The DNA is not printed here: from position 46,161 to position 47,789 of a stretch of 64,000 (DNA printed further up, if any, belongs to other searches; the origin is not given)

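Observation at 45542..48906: Compact sulfite -> cysteate -> acyl-cysteate (sulfonolipid/capnine-type) operon candidate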

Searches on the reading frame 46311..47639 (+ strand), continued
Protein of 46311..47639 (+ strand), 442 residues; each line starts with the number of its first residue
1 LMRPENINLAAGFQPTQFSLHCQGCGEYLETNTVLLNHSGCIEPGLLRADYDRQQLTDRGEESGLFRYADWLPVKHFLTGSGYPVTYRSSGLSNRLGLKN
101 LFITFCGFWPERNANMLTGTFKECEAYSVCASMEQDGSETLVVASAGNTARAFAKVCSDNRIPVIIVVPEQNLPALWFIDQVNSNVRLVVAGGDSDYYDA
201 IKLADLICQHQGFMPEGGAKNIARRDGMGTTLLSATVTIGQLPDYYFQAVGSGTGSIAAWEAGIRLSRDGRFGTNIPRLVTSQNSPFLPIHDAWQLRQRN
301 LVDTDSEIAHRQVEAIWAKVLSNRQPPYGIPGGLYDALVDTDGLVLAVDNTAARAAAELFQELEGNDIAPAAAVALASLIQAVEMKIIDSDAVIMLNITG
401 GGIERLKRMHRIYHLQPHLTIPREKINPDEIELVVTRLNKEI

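Call 76: fold_search(model_id=the predicted structure, library=pdb)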
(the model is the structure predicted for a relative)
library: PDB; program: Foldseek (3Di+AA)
matches with E <= 10: 1635; with E <= 0.001: 144
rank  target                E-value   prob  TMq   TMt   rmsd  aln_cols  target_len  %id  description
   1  2goy_A                3.3e-14  1.00  0.66  0.77   4.9       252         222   21  Crystal structure of assimilatory adenosine 5'-phosphosulfate reductase with bound APS (released 2006-09-19)
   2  2oq2_C                1.1e-13  1.00  0.67  0.67   4.3       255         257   21  Crystal structure of yeast PAPS reductase with PAP, a product complex (released 2008-01-15)
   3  2oq2_A                3.0e-13  1.00  0.67  0.70   4.2       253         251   21  Crystal structure of yeast PAPS reductase with PAP, a product complex (released 2008-01-15)
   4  2oq2_D                3.0e-13  1.00  0.65  0.69   4.2       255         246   20  Crystal structure of yeast PAPS reductase with PAP, a product complex (released 2008-01-15)
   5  2oq2_B                4.2e-13  1.00  0.65  0.67   4.2       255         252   20  Crystal structure of yeast PAPS reductase with PAP, a product complex (released 2008-01-15)
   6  2goy_B                4.4e-13  1.00  0.67  0.78   3.2       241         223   23  Crystal structure of assimilatory adenosine 5'-phosphosulfate reductase with bound APS (released 2006-09-19)
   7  4bwv_A                5.7e-13  1.00  0.67  0.76   4.2       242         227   21  Structure of Adenosine 5-prime-phosphosulfate Reductase apr-b from Physcomitrella Patens (released 2013-11-27)
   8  6vpu_H                1.6e-11  1.00  0.62  0.71   4.8       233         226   21  1.90 Angstrom Resolution Crystal Structure Phosphoadenosine Phosphosulfate Reductase (CysH) from Vibrio vulnificus (released 2021-02-10)
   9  6vpu_F                3.5e-11  1.00  0.63  0.71   5.7       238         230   21  1.90 Angstrom Resolution Crystal Structure Phosphoadenosine Phosphosulfate Reductase (CysH) from Vibrio vulnificus (released 2021-02-10)
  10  7rge                  4.7e-11  1.00  0.59  0.74   3.8       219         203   16  Crystal structure of phosphoadenylyl-sulfate (PAPS) reductase from Candida auris, phosphate complex (released 2021-07-28)
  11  7lhr_A                4.7e-11  1.00  0.55  0.66   4.6       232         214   21  Crystal structure of adenosine-5'-phosphosulfate reductase from Mycobacterium tuberculosis (released 2021-07-07)
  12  2o8v_A                5.7e-11  1.00  0.60  0.67   4.4       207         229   20  PAPS reductase in a covalent complex with thioredoxin C35A (released 2007-03-27)
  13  7lhr_B                8.9e-11  1.00  0.56  0.69   4.5       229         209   21  Crystal structure of adenosine-5'-phosphosulfate reductase from Mycobacterium tuberculosis (released 2021-07-07)
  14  6vpu_A                1.1e-10  1.00  0.58  0.67   5.5       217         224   22  1.90 Angstrom Resolution Crystal Structure Phosphoadenosine Phosphosulfate Reductase (CysH) from Vibrio vulnificus (released 2021-02-10)
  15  6vpu_E                1.4e-10  1.00  0.58  0.67   5.2       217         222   21  1.90 Angstrom Resolution Crystal Structure Phosphoadenosine Phosphosulfate Reductase (CysH) from Vibrio vulnificus (released 2021-02-10)
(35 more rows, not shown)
